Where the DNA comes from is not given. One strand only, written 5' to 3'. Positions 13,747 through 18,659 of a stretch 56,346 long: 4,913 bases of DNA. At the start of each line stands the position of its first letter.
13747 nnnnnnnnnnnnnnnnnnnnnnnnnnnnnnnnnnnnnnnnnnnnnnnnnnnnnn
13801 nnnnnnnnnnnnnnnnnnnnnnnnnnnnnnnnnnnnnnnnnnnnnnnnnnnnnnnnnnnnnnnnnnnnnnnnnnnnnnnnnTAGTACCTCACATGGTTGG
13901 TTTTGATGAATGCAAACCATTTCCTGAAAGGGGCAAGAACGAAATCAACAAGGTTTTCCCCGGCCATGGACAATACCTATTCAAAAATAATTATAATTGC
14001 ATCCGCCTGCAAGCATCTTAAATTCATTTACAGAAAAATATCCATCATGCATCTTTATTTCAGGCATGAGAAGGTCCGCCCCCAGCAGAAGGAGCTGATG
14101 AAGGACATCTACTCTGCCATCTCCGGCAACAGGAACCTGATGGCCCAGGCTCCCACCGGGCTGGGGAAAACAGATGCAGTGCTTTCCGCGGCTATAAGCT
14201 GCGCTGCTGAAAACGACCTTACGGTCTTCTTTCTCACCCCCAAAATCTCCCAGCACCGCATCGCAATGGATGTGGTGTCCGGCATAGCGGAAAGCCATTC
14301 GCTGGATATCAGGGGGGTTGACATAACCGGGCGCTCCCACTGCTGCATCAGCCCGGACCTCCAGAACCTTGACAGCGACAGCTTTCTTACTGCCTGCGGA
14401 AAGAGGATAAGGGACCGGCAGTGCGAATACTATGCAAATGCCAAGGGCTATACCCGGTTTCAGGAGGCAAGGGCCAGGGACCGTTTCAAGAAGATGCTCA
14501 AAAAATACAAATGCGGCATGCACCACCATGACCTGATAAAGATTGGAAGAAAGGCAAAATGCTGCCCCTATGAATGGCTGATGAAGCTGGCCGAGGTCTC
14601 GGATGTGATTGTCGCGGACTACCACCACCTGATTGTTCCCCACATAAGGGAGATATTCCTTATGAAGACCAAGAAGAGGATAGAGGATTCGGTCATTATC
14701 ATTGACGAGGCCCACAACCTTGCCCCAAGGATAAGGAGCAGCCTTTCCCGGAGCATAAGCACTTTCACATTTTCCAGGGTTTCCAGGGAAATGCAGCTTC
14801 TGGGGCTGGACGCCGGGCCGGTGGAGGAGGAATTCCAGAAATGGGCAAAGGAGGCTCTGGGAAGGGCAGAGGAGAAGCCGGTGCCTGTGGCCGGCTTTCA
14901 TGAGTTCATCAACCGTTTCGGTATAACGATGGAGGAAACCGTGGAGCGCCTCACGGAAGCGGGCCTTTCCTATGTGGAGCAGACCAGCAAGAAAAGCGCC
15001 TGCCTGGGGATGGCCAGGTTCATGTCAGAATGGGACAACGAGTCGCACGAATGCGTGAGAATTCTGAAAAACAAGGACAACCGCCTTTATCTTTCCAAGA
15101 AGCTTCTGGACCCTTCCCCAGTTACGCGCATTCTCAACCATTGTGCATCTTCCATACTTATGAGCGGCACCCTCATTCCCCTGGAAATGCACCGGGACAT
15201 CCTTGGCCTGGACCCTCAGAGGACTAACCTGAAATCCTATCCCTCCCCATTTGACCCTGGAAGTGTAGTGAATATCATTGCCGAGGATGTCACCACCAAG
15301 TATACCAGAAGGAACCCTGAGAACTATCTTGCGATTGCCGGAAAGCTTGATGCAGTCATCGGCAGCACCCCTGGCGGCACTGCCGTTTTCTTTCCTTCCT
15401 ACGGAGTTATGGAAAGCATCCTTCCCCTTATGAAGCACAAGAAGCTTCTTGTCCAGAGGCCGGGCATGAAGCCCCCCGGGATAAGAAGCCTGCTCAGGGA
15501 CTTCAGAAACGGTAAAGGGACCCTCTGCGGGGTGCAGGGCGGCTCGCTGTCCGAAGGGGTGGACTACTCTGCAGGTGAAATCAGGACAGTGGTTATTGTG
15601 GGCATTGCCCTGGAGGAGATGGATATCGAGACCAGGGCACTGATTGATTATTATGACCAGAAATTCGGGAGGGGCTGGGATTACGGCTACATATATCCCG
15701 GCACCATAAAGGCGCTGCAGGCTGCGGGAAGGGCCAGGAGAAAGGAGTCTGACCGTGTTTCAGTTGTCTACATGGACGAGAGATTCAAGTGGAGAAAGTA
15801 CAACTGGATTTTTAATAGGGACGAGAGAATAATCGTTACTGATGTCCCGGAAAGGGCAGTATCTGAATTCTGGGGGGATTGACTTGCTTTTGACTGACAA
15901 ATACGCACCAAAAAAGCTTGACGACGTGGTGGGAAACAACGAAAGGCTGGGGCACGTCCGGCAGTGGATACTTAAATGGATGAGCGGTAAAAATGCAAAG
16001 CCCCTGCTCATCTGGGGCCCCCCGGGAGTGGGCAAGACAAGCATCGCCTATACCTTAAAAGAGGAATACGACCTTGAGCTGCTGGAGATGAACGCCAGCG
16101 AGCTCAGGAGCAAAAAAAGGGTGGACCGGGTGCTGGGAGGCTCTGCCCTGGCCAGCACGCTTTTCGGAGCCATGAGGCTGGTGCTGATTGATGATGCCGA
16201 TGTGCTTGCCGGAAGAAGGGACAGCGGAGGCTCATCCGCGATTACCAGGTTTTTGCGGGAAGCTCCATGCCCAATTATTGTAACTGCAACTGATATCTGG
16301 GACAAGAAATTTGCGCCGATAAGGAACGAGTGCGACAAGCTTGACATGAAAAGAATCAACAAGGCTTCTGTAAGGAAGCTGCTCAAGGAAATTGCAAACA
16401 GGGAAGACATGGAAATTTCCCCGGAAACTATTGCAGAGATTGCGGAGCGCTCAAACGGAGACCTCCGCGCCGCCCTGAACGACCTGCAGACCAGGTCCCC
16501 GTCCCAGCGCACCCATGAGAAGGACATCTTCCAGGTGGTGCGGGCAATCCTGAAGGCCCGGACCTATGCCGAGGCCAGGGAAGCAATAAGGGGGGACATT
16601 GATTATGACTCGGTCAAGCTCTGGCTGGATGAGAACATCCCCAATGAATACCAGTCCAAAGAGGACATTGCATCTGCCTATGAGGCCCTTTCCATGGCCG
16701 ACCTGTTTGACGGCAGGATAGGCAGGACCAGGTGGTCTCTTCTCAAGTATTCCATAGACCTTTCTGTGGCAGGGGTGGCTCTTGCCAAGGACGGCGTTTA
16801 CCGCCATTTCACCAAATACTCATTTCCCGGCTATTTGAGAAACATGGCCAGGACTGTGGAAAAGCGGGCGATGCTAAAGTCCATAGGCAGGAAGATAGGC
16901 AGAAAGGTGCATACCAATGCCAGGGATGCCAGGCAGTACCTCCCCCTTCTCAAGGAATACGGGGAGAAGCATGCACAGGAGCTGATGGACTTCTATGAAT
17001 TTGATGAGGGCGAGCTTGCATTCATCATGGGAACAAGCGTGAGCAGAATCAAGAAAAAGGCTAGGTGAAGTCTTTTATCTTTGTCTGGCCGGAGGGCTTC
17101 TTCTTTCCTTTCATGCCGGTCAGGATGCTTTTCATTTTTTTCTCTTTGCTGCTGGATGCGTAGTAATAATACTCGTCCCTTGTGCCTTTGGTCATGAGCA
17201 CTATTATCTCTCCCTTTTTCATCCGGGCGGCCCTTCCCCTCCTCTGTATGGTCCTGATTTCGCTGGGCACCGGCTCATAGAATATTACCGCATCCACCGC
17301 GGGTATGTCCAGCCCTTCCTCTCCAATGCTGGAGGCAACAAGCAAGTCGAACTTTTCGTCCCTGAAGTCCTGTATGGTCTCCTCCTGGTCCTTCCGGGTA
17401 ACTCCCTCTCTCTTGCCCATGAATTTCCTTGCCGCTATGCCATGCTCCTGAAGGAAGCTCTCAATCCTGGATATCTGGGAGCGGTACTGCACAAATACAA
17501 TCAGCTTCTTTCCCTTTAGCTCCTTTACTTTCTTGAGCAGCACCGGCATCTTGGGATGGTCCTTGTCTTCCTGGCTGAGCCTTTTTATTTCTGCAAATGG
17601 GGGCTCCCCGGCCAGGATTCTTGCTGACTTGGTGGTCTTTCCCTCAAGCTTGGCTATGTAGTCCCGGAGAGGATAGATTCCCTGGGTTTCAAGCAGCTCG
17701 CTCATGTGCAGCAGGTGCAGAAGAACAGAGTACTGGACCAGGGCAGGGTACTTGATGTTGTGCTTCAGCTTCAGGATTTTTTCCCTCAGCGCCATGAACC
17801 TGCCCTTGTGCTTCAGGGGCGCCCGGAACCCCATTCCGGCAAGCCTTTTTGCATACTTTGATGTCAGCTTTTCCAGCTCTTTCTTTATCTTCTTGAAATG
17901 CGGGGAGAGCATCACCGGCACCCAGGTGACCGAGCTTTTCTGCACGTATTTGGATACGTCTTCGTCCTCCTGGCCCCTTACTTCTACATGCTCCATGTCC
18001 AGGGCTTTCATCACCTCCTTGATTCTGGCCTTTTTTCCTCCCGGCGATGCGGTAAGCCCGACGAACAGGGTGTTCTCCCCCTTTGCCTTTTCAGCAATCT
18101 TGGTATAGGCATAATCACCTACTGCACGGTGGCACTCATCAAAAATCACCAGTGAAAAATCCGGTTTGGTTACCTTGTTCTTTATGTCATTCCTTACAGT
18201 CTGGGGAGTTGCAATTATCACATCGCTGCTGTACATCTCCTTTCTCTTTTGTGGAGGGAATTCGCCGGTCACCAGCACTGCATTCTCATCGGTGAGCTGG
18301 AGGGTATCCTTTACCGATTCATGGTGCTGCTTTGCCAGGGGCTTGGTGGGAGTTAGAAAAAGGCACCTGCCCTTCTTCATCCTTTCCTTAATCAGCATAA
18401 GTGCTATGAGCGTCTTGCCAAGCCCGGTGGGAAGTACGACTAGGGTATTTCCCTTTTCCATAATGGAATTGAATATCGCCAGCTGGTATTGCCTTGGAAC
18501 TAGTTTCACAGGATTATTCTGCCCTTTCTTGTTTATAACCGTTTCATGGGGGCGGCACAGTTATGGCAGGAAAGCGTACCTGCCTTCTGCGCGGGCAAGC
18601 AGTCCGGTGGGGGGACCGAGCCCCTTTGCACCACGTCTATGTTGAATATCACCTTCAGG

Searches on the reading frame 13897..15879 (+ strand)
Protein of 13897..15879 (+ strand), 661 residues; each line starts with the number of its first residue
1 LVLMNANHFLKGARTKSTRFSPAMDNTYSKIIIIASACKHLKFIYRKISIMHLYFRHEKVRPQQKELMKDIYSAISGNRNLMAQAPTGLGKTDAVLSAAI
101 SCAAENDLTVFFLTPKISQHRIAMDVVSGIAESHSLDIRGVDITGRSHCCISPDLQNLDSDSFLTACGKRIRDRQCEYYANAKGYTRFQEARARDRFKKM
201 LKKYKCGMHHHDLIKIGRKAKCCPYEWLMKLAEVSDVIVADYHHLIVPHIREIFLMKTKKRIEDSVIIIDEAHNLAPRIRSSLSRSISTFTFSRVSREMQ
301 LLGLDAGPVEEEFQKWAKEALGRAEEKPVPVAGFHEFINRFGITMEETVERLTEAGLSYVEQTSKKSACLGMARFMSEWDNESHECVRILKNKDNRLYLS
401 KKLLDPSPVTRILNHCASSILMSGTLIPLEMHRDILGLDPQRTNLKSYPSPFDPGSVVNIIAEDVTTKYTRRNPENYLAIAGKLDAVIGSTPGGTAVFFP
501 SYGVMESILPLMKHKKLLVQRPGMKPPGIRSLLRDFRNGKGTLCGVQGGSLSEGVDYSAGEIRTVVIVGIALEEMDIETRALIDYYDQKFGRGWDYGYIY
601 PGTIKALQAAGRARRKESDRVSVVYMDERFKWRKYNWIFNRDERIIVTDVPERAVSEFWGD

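Call 53: search_protein_families(library=pfam, max_evalue=0.000001, proteins=[window:13897-15879:+])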
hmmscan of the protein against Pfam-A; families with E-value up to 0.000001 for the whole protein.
window:13897-15879:+ (661 aa): 5 families
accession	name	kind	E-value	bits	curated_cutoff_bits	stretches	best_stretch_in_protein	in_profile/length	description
PF13307.12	Helicase_C_2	-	7.2e-30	104.7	25.3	1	488-639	5-163/170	Helicase C-terminal domain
PF06733.21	DEAD_2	-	9.6e-22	77.9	21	1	135-288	25-168/172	DEAD_2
PF06777.17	HBB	-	4.9e-17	62.6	30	1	349-470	66-189/190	Helical and beta-bridge domain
PF00270.35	DEAD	-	1.2e-08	35.3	26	0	62-118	2-56/167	DEAD/DEAH box helicase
PF04851.21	ResIII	-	1.9e-08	34.8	22.5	0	59-120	3-66/164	Type III restriction enzyme, res subunit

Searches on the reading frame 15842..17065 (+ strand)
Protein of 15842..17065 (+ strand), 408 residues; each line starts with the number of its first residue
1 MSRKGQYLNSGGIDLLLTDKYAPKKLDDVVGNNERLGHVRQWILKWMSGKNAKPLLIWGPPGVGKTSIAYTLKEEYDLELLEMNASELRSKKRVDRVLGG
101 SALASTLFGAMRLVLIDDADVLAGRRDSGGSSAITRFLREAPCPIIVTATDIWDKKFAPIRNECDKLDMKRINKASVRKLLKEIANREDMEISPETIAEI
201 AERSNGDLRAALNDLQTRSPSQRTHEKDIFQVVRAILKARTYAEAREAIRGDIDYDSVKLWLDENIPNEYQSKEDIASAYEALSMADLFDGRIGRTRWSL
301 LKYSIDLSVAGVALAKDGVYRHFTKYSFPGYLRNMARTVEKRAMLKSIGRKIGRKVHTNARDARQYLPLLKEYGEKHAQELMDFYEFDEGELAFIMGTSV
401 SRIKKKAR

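Call 53: search_protein_families(library=pfam, max_evalue=0.000001, proteins=[window:15842-17065:+])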
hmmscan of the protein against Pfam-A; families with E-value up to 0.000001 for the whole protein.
window:15842-17065:+ (408 aa): 3 families
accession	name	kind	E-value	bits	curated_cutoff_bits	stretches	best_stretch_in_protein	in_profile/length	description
PF00004.35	AAA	-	1.8e-11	45.1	21.2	1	55-136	1-90/131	ATPase family associated with various cellular activities (AAA)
PF21960.2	RCF1-5-like_lid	-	3.9e-09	36.8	27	1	179-217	1-40/43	RCF1/5-like, AAA+ ATPase lid domain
PF25361.1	AAA_lid_RFC1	-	1.5e-08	34.4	34.9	1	176-224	3-51/59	RFC1-like, AAA+ ATPase lid domain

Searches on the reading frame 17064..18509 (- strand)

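Call 53: search_protein_families(library=pfam, max_evalue=0.000001, proteins=[window:17064-18509:-])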
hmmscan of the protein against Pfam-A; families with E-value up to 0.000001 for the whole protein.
window:17064-18509:- (482 aa): 3 families
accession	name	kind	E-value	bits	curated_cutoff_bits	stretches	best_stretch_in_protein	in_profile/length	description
PF04851.21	ResIII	-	6.7e-25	88.3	22.5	1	3-156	2-162/164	Type III restriction enzyme, res subunit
PF00270.35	DEAD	-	2.3e-24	86.5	26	1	7-157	2-161/167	DEAD/DEAH box helicase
PF00271.37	Helicase_C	-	3.2e-24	85.7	23.5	1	322-430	4-109/110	Helicase conserved C-terminal domain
